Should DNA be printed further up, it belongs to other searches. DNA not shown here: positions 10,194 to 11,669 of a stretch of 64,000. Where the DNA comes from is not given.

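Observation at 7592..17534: IclR-controlled non-phosphorylative sugar/sugar-acid pathway next to the microcompartment locus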

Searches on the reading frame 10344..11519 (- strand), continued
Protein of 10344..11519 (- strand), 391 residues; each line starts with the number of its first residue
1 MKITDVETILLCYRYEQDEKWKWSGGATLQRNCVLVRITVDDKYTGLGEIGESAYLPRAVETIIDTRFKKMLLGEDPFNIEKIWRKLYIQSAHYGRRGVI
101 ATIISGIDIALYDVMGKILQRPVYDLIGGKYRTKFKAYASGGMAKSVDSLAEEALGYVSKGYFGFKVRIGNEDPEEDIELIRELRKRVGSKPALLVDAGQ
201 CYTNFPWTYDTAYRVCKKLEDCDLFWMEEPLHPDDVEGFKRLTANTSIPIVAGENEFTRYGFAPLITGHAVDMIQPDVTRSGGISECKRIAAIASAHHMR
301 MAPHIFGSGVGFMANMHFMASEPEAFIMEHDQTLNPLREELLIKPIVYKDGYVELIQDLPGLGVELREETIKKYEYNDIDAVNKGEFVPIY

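Call 20: find_encoding_contigs(protein=P0062, flank=10000, max_places=2)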
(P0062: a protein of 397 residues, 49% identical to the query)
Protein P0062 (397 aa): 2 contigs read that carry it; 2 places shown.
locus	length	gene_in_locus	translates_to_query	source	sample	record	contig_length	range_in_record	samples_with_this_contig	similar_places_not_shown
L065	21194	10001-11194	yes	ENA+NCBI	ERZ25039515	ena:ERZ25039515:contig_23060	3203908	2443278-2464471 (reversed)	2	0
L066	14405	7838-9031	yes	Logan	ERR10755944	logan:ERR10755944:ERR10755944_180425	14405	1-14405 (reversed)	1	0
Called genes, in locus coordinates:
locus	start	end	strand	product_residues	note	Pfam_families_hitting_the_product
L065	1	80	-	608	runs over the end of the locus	PF02518:HATPase_c (weak), PF00204:DNA_gyraseB, PF01751:Toprim, PF00986:DNA_gyraseB_C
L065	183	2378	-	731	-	PF00676:E1_dh, PF02775:TPP_enzyme_C (weak), PF02779:Transket_pyr, PF02780:Transketolase_C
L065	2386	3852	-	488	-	PF00171:Aldedh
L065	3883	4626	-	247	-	PF00106:adh_short, PF01370:Epimerase (weak), PF08659:KR, PF13561:adh_short_C2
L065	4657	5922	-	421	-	PF09861:Lar_N, PF21113:LarA_C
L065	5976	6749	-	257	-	PF00392:GntR, PF07729:FCD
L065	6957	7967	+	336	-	PF00389:2-Hacid_dh, PF02826:2-Hacid_dh_C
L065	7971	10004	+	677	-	PF01408:GFO_IDH_MocA, PF03447:NAD_binding_3 (faint), PF03807:F420_oxidored (faint), PF02894:GFO_IDH_MocA_C (weak), PF22725:GFO_IDH_MocA_C3, PF01408:GFO_IDH_MocA, PF22725:GFO_IDH_MocA_C3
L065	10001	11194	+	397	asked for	PF02746:MR_MLE_N, PF13378:MR_MLE_C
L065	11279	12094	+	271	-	PF00701:DHDPS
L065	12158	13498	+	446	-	PF01547:SBP_bac_1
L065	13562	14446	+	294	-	PF00528:BPD_transp_1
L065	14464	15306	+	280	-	PF00528:BPD_transp_1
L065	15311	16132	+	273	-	PF01261:AP_endonuc_2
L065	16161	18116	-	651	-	PF00989:PAS, PF08448:PAS_4, PF13188:PAS_8 (weak), PF08447:PAS_3, PF13426:PAS_9, PF00512:HisKA, PF02518:HATPase_c, PF00072:Response_reg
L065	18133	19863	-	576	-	PF00501:AMP-binding, PF13193:AMP-binding_C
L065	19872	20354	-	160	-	PF00198:2-oxoacid_dh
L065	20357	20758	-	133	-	-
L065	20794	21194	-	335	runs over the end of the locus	PF00989:PAS (faint), PF13426:PAS_9 (weak), PF07568:HisKA_2, PF02518:HATPase_c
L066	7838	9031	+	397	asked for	PF02746:MR_MLE_N, PF13378:MR_MLE_C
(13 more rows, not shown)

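Call 28: search_solved_structures(query=L005:7857-8945:+, max_evalue=1e-15)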
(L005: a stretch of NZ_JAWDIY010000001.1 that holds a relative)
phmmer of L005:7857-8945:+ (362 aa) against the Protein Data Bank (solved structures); distinct sequences matched with E-value up to 1e-15: 19.
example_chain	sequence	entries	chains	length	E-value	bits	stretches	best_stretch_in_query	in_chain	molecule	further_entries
3ezy_A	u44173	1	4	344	2e-29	106.1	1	19-359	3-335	Dehydrogenase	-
9m37_A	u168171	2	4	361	1.6e-24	90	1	18-275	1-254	P581a DgpA2 and isoorientin complex structure | Gfo/Idh/MocA family protein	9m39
3cea_A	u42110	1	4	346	4.4e-23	85.2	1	21-355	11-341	Myo-inositol 2-dehydrogenase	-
7wzd_A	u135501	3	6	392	1.3e-20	77.1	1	19-253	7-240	4,5-dihydroxyphthalate dehydrogenase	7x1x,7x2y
4gqa_A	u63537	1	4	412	2.6e-20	76.1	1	10-211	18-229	NAD binding Oxidoreductase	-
6a3f_A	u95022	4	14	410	4.3e-20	75.4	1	19-211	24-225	Putative dehydrogenase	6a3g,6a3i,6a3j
4mkx_A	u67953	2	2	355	4.5e-19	72.1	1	19-286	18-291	Inositol dehydrogenase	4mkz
4n54_A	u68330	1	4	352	4.6e-19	72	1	19-286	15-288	Inositol dehydrogenase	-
7xr9_A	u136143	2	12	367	4.7e-19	72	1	20-214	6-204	DgpA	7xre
8qc3_A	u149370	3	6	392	1.1e-18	70.8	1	19-224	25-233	Oxidoreductase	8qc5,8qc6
8qc2_A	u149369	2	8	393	1.4e-18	70.5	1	19-225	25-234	Gfo/Idh/MocA family oxidoreductase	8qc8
5a02_A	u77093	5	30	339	3e-18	69.3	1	61-355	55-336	ALDOSE-ALDOSE OXIDOREDUCTASE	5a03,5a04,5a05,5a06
9m3d_B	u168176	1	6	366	9e-18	67.8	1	20-205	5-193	DgpA1 from W974-1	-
3e18_A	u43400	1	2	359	1.9e-17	66.7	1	21-244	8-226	oxidoreductase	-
4koa_A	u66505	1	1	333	4.1e-17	65.6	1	19-280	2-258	1,5-anhydro-D-fructose reductase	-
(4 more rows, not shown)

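Call 30: search_solved_structures(query=window:10344-11519:-, max_evalue=1e-50, show_alignments=5)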
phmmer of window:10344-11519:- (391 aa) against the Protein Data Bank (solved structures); distinct sequences matched with E-value up to 1e-50: 9.
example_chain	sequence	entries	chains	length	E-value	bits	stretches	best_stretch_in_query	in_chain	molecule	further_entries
5olc_A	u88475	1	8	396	4.1e-61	210.5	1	29-376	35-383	Galactonate dehydratase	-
3ozm_A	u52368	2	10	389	9e-60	206.1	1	2-383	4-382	Putative mandelate racemase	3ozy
3h12_A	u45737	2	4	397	9.5e-60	206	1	2-384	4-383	mandelate racemase | Putative mandelate racemase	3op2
3sjn_A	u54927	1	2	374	3.5e-59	204.2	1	2-377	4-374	Mandelate racemase/muconate lactonizing protein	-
3bjs_A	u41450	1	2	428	4.5e-59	203.8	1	1-376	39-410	Mandelate racemase/muconate lactonizing enzyme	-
4ggb_A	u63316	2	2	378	2.4e-57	198.1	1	1-375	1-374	Putative uncharacterized protein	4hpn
3stp_A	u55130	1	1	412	4.4e-53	184.1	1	46-375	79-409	Galactonate dehydratase, putative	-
3ssz_A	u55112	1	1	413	1.7e-52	182.2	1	46-376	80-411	Mandelate racemase/muconate lactonizing enzyme, N-terminal domain protein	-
3sqs_A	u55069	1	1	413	3.7e-52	181.1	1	46-376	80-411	mandelate racemase/muconate lactonizing protein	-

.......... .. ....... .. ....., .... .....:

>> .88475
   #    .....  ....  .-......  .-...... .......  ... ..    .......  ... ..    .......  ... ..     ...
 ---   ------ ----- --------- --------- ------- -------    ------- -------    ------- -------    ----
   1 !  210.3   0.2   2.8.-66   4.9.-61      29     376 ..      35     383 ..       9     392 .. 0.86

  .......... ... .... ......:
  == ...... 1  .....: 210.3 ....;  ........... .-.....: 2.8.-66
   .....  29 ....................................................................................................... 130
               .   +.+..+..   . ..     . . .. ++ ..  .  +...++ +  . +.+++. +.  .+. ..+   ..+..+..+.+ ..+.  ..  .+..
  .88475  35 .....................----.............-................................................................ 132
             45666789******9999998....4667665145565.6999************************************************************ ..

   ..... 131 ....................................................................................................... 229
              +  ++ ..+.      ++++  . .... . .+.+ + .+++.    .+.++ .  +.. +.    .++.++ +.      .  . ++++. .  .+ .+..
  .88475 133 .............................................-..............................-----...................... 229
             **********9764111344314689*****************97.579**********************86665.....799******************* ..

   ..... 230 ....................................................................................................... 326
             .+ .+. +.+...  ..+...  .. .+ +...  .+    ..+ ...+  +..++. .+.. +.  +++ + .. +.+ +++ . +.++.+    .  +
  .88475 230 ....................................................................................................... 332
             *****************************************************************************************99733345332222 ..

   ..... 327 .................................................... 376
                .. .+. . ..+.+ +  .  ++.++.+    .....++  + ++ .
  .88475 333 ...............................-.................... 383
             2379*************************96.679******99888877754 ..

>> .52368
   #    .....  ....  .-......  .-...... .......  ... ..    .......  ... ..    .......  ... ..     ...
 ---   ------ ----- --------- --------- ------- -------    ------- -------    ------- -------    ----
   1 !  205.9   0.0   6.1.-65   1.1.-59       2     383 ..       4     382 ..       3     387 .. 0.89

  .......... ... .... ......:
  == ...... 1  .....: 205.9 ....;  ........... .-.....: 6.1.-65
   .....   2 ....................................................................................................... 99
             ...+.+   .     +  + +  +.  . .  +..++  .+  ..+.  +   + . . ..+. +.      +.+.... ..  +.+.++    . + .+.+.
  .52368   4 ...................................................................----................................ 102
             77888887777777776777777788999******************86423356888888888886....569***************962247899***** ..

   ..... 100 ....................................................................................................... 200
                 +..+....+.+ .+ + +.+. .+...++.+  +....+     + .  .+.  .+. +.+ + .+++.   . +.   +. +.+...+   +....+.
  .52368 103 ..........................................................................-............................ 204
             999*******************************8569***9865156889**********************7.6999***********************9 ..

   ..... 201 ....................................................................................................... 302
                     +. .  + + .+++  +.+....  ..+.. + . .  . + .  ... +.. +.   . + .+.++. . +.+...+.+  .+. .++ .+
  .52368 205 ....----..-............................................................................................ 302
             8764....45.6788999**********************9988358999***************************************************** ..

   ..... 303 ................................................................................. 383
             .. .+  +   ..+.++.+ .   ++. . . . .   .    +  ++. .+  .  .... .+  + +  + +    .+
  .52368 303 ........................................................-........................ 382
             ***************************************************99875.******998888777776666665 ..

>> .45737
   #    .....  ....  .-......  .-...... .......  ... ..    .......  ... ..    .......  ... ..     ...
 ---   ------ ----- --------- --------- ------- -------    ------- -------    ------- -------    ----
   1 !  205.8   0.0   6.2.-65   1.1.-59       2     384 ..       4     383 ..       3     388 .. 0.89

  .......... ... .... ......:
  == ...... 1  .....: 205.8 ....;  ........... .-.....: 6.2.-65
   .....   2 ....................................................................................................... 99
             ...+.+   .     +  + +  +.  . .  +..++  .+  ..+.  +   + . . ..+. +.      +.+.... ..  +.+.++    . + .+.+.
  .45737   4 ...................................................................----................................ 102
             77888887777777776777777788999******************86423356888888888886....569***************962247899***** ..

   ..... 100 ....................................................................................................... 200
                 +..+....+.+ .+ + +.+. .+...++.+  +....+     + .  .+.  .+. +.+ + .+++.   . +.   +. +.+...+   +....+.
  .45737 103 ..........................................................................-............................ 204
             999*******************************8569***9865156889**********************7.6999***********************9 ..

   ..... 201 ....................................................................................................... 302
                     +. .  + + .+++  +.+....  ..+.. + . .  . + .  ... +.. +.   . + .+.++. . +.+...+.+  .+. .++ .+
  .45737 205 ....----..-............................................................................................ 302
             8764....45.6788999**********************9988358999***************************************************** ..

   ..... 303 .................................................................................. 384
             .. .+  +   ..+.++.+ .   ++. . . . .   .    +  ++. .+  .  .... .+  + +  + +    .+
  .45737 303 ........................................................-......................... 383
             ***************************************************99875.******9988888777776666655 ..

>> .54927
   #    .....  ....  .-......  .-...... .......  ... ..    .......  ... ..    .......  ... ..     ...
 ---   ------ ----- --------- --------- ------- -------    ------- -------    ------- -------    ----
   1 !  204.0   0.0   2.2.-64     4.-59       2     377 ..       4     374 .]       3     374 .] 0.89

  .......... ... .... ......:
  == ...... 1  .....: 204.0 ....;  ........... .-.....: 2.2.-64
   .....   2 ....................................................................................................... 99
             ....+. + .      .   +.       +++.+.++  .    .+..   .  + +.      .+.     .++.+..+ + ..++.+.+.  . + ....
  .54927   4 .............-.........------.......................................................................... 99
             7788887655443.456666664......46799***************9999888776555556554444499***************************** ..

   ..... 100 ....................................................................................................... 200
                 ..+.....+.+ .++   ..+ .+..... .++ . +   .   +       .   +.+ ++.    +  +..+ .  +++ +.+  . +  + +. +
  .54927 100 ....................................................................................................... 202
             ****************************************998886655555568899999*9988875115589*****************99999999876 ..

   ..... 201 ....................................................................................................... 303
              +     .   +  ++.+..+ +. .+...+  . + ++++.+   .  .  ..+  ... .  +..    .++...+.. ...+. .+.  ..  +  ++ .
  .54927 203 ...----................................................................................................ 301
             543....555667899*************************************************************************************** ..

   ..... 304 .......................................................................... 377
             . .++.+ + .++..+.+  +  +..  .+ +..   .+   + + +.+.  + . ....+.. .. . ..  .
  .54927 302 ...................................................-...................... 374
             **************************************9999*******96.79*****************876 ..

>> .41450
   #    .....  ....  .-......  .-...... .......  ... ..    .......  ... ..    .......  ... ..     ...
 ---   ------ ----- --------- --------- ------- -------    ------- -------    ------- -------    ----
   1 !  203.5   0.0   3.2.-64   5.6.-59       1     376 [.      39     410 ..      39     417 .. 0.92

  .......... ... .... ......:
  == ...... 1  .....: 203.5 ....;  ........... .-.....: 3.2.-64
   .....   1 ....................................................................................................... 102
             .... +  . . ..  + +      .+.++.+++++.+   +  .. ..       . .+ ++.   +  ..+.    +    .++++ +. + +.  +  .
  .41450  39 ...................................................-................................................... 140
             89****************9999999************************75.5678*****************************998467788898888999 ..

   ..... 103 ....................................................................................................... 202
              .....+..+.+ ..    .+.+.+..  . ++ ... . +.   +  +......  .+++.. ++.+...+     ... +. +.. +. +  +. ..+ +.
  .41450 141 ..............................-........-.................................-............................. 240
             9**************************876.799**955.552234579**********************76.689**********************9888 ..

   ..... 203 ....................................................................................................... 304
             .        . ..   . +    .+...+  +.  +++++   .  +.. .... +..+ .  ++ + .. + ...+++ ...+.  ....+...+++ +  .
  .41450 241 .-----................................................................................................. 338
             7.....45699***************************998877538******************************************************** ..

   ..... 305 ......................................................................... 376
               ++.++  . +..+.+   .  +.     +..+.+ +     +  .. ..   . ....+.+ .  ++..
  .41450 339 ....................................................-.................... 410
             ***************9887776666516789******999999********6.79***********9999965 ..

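Call 31: find_encoding_contigs(protein=P0019, flank=10000, max_places=1)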
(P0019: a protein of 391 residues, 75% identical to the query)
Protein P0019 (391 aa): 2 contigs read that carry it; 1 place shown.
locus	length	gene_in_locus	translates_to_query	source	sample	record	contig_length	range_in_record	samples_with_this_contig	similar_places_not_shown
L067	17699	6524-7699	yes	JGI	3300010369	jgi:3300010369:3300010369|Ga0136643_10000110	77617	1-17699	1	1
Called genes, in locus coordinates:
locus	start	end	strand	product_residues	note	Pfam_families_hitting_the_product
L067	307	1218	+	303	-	PF00701:DHDPS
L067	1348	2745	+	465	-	PF01547:SBP_bac_1, PF13416:SBP_bac_8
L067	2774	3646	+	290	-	PF00528:BPD_transp_1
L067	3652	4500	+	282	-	PF00528:BPD_transp_1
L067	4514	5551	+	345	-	PF01408:GFO_IDH_MocA, PF22685:Gal80p_C-like (faint), PF22725:GFO_IDH_MocA_C3, PF02894:GFO_IDH_MocA_C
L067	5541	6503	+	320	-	PF01408:GFO_IDH_MocA, PF22725:GFO_IDH_MocA_C3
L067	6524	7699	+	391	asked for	PF02746:MR_MLE_N, PF13378:MR_MLE_C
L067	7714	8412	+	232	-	PF00753:Lactamase_B, PF12706:Lactamase_B_2 (weak)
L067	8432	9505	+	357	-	PF00392:GntR, PF00532:Peripla_BP_1, PF13407:Peripla_BP_4, PF13377:Peripla_BP_3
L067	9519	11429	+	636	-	PF02837:Glyco_hydro_2_N, PF22666:Glyco_hydro_2_N2, PF00703:Glyco_hydro_2, PF02836:Glyco_hydro_2_C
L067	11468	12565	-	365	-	PF00155:Aminotran_1_2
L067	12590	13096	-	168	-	PF06177:QueT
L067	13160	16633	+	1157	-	PF08448:PAS_4 (weak), PF01590:GAF (weak), PF13185:GAF_2 (faint), PF01590:GAF, PF00512:HisKA, PF02518:HATPase_c, PF00072:Response_reg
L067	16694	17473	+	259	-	PF00392:GntR, PF07702:UTRA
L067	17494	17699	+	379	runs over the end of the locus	PF01979:Amidohydro_1, PF07969:Amidohydro_3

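Call 32: find_encoding_contigs(protein=P0028, flank=10000, max_places=1)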
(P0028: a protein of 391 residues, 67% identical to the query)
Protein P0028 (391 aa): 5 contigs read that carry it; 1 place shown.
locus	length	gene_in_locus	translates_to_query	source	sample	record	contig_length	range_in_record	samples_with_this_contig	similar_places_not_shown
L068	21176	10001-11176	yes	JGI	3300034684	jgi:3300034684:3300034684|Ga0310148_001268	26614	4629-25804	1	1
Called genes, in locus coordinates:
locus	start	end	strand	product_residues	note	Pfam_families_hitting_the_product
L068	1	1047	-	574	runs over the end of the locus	PF06580:His_kinase, PF02518:HATPase_c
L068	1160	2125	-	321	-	PF13565:HTH_32 (weak), PF00665:rve, PF13683:rve_3, PF13333:rve_2 (faint)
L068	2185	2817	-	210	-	PF01527:HTH_Tnp_1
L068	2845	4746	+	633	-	-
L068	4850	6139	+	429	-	PF01547:SBP_bac_1, PF13416:SBP_bac_8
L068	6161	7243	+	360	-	PF00528:BPD_transp_1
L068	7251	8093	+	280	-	PF00528:BPD_transp_1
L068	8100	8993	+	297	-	PF00701:DHDPS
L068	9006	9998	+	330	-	PF01408:GFO_IDH_MocA, PF22725:GFO_IDH_MocA_C3 (weak), PF02894:GFO_IDH_MocA_C (weak)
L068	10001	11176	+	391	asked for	PF02746:MR_MLE_N, PF13378:MR_MLE_C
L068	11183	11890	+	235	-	PF00753:Lactamase_B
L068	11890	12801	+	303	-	PF00701:DHDPS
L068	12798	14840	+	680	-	PF07470:Glyco_hydro_88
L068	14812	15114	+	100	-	PF05336:rhaM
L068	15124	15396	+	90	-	PF01695:IstB_IS21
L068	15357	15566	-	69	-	-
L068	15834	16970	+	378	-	PF00665:rve, PF22483:Mu-transpos_C_2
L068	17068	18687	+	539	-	PF13701:DDE_Tnp_1_4 (faint), PF01609:DDE_Tnp_1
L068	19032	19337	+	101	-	-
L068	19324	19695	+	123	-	PF05717:TnpB_IS66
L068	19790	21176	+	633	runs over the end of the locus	PF03050:DDE_Tnp_IS66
